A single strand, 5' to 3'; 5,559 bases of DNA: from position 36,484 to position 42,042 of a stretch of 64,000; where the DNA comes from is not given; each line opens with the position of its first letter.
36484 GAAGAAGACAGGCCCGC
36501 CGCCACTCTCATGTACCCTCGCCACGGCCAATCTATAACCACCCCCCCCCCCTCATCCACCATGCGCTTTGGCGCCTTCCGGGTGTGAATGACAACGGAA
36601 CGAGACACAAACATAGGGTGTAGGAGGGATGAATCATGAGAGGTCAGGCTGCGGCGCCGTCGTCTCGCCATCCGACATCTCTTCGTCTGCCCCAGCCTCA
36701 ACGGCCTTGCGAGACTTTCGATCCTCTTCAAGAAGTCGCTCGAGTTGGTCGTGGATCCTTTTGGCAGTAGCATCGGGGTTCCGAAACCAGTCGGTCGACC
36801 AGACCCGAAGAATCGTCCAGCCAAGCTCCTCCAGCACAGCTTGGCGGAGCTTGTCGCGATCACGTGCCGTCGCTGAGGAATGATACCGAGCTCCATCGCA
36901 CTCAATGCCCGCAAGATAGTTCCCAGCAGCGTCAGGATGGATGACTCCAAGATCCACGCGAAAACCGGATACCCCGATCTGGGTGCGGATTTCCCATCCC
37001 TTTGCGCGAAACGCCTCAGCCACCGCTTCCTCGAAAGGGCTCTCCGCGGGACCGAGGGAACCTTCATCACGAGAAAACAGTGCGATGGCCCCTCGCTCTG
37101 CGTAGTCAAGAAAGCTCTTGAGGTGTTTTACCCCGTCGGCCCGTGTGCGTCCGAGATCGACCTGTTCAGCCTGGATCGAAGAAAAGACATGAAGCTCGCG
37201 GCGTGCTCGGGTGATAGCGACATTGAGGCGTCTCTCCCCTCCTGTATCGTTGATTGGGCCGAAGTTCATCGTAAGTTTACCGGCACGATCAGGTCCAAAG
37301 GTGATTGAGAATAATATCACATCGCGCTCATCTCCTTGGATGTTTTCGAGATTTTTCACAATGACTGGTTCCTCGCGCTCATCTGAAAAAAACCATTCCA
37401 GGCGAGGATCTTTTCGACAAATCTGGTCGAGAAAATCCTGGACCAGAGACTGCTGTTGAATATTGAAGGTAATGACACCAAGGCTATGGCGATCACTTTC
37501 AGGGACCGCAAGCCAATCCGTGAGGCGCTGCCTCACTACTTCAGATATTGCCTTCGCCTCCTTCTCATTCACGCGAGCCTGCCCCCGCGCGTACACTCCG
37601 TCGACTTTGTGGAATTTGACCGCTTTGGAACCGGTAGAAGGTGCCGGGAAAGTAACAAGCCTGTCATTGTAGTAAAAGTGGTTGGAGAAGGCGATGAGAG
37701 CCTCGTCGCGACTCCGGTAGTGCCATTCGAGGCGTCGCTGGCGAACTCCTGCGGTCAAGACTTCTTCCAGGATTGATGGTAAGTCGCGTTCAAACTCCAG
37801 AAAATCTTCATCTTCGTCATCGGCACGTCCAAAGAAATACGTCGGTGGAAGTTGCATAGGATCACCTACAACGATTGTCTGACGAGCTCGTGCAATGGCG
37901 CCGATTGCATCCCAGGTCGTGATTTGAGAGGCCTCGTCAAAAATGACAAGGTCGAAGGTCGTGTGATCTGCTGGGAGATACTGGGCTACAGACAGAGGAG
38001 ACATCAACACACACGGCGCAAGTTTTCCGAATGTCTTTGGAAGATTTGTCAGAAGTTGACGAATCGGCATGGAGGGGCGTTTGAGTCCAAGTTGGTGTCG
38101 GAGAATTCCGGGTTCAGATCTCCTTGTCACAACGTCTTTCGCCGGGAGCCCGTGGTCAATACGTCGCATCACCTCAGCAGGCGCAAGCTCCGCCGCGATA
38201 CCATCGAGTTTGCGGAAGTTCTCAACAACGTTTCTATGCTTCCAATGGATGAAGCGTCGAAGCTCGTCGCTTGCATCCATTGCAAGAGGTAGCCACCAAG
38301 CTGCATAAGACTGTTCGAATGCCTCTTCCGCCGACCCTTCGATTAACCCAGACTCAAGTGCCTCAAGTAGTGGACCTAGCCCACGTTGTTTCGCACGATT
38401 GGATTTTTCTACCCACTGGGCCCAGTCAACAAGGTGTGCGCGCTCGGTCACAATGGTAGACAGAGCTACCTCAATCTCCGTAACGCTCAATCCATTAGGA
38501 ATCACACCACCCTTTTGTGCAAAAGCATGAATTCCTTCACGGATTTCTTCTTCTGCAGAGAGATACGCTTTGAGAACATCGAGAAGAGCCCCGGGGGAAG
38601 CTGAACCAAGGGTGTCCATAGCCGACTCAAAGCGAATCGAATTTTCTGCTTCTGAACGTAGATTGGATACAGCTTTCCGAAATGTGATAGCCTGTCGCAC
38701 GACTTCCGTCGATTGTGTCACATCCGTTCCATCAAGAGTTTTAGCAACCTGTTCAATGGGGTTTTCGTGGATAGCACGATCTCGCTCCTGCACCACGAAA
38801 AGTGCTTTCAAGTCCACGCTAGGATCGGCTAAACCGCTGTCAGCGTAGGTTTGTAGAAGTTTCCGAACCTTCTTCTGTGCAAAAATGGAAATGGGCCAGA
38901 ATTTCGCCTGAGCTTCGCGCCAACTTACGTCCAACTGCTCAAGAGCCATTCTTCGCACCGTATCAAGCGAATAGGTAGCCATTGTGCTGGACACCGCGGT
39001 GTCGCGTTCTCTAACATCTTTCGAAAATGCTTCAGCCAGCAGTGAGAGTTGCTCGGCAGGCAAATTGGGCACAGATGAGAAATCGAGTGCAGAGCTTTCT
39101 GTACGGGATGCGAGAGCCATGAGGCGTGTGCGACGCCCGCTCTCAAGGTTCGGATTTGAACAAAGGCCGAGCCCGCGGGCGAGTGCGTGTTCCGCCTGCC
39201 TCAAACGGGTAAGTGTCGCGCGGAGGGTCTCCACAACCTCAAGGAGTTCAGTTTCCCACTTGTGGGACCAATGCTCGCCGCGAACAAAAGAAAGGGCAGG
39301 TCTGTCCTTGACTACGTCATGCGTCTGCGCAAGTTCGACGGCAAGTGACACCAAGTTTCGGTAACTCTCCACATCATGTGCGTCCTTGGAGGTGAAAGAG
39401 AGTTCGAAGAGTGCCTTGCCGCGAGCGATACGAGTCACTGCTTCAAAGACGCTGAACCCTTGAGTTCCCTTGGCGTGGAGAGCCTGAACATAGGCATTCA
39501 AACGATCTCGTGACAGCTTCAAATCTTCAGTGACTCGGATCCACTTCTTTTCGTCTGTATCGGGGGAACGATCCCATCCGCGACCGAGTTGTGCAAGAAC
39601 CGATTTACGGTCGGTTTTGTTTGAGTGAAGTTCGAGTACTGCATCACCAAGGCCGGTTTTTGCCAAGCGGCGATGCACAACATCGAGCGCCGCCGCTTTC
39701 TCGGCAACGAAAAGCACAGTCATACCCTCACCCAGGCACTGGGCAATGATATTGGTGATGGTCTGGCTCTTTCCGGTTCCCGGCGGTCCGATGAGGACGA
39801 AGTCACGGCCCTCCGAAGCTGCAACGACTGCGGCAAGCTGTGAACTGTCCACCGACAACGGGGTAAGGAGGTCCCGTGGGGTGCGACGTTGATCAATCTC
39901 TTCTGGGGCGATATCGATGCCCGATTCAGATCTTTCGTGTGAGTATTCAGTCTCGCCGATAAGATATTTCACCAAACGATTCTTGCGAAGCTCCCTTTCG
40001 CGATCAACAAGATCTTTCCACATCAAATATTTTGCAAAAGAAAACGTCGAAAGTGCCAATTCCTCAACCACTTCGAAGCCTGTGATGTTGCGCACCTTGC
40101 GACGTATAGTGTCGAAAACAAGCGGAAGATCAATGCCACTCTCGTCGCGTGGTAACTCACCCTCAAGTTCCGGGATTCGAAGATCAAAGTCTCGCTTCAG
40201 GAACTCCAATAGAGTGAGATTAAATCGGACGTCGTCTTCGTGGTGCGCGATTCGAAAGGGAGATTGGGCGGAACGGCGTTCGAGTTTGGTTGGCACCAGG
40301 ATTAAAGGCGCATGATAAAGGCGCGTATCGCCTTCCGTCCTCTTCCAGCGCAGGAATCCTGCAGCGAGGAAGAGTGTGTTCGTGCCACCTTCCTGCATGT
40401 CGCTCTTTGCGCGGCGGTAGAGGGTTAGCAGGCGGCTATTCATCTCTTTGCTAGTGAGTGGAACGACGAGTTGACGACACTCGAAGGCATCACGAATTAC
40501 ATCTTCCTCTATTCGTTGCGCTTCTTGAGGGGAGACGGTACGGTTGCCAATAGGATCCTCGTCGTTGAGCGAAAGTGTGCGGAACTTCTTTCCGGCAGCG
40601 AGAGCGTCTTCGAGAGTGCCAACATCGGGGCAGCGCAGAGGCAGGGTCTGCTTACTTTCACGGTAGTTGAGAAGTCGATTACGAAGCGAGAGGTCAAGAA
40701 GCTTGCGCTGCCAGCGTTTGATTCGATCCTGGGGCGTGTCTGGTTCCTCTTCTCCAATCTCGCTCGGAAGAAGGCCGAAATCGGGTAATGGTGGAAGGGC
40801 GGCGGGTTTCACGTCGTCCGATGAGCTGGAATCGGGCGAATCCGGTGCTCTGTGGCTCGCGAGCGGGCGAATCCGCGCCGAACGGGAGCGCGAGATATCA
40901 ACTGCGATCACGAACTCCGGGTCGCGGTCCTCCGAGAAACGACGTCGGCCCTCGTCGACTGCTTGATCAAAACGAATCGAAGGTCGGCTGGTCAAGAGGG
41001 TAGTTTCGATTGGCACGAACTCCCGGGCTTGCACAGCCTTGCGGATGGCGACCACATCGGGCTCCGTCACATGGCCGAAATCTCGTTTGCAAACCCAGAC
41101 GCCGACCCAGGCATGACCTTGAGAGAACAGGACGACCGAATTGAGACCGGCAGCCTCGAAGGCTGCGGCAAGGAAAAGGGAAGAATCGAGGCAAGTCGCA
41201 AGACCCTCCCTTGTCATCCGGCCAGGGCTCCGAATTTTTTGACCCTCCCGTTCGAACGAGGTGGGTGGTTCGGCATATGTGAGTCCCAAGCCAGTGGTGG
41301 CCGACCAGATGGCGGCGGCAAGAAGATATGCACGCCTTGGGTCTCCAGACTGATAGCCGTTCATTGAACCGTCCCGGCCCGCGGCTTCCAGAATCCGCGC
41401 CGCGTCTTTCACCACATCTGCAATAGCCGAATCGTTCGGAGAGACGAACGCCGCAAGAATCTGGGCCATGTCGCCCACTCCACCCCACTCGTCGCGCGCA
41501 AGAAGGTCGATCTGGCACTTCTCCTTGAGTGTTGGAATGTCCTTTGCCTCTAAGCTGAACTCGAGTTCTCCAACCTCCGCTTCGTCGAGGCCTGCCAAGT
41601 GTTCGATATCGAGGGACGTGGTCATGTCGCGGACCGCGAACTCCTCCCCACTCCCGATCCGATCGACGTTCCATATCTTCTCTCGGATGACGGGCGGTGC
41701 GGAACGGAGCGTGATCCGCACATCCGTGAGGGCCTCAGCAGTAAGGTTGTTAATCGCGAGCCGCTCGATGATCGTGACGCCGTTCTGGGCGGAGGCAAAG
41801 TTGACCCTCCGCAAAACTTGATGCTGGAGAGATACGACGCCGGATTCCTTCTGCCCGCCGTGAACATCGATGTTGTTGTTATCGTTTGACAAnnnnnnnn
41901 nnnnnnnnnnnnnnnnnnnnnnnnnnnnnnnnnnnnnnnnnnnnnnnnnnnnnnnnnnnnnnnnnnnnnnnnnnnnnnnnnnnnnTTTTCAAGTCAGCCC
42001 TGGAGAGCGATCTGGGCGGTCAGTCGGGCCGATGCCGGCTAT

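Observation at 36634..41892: Giant TGc / DUF4011 / Upf1-like helicase / Vsr-like endonuclease protein: candidate undescribed single-protein defense system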

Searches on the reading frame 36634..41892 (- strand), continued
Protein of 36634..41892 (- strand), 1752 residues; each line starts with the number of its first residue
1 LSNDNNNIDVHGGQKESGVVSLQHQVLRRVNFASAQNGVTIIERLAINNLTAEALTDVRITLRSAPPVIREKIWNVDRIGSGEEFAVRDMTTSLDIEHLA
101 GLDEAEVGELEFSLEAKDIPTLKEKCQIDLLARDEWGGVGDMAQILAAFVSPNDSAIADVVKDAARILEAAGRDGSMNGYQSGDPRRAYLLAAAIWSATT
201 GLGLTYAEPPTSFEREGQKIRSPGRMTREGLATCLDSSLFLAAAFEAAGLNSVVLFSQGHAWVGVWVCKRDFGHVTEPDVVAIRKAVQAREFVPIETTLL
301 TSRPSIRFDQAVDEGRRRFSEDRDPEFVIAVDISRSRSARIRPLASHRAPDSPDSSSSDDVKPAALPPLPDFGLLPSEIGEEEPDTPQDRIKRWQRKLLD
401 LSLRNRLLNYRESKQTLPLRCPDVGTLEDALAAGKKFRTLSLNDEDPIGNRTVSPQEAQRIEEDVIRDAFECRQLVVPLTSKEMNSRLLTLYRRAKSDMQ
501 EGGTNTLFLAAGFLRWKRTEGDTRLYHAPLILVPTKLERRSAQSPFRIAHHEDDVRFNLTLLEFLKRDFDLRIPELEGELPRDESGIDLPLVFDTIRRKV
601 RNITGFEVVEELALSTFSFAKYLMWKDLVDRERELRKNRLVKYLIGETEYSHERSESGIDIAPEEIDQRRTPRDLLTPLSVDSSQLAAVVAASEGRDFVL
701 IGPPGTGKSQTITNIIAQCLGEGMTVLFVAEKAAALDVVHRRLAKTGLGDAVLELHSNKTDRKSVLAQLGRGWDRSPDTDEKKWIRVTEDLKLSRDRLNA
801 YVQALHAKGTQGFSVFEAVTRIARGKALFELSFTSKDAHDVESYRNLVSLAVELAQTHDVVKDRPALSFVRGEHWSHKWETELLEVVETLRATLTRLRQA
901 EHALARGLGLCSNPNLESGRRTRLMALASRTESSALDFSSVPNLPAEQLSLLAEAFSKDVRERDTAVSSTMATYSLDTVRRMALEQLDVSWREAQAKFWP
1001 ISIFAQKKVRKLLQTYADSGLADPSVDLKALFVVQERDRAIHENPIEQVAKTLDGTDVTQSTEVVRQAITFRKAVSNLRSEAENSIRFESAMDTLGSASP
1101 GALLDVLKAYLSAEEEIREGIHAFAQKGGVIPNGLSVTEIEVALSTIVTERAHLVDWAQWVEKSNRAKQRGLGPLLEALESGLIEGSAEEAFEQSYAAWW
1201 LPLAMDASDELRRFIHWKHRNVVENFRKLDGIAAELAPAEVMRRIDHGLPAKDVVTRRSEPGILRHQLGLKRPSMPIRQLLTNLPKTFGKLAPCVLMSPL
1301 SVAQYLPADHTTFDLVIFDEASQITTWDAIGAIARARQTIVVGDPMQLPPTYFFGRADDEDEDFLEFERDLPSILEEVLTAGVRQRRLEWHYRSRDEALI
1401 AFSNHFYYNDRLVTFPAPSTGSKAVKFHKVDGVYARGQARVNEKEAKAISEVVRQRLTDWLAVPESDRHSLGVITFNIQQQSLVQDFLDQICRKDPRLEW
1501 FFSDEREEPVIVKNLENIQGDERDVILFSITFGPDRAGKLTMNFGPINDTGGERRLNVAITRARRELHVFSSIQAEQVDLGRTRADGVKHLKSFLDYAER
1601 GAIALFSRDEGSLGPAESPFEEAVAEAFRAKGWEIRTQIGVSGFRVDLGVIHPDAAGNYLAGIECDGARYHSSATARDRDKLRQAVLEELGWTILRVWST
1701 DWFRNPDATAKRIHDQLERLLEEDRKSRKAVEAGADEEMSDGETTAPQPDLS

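Call 91: search_protein_families(library=ncbifam, proteins=[L019:5911-12576:+, L018:1853-7588:+], max_evalue=1e-30)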
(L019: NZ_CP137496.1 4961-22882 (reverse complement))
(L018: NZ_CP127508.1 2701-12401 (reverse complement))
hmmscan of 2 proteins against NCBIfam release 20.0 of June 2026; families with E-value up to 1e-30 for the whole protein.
L019:5911-12576:+ (2221 aa): 2 families
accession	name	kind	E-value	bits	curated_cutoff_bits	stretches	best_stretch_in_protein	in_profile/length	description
NF058533.1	antiphage_ProA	equivalog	0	2372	1500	1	43-2202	1-1902/1903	anti-phage protein ProA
NF042953.1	Hhe_antiphage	equivalog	9.4e-260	865.4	2000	2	1350-2003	1058-1712/1797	DUF4011 domain-containing anti-phage protein Hhe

L018:1853-7588:+ (1911 aa): 2 families
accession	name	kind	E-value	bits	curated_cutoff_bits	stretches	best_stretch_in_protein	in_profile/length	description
NF042953.1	Hhe_antiphage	equivalog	0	2735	2000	1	23-1894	1-1797/1797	DUF4011 domain-containing anti-phage protein Hhe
NF058533.1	antiphage_ProA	equivalog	0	1131.3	1500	1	194-1794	428-1717/1903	anti-phage protein ProA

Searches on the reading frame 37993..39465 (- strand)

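Call 48: search_protein_families(library=pfam, proteins=[window:37993-39465:-], max_evalue=10)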
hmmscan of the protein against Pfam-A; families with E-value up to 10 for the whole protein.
window:37993-39465:- (491 aa): 1 family
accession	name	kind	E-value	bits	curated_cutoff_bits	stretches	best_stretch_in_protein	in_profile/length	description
PF12535.13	Nudix_N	-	0.026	14.6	27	1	26-50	21-45/56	Hydrolase of X-linked nucleoside diphosphate N terminal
